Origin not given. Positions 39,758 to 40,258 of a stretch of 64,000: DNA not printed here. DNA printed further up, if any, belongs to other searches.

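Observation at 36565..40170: Two inverted GC-rich MITE-like repeats with TnpB C-terminus-like remnants bracket a 3.06-kb three-gene segment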

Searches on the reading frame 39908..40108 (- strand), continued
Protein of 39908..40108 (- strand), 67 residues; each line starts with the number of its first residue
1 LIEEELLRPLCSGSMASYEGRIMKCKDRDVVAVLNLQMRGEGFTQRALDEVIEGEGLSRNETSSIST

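Call 81: search_solved_structures(query=L004:2203-3357:+, max_evalue=0.01)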
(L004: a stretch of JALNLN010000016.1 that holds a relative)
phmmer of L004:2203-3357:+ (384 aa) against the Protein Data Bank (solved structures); distinct sequences matched with E-value up to 0.01: 10.
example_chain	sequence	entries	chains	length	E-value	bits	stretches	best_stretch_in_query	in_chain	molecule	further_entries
8hr5_A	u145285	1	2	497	4.6e-09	39.2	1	222-355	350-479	Transposase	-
8bf8_A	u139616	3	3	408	3.8e-08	36.2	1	165-352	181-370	RNA-guided DNA endonuclease TnpB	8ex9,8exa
8h1j_A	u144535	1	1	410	3.8e-08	36.2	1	165-352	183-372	RNA-guided DNA endonuclease TnpB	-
9yyg_A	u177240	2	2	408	1.1e-07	34.7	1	171-352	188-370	AI-designed RNA-guided nuclease | AI-generated RNA-guided nuclease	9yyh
9nzp_A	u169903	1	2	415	5.7e-07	32.3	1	192-351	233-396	IS200/IS605 family element transposase accessory protein TnpB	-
9nzo_B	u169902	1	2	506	9.7e-05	25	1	223-320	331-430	Cas12f Effector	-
9nzr_A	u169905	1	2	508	9.8e-05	24.9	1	223-320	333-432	Cas12f Nuclease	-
9i8y_A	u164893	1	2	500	0.00026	23.6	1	222-355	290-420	CRISPR-associated endodeoxyribonuclease Cas12f1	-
7l48_A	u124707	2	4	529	0.00047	22.7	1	225-350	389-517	Cas12f | Cas12f1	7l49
7c7l_A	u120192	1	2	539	0.00052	22.6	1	225-350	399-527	CRISPR-associated protein Cas14a.1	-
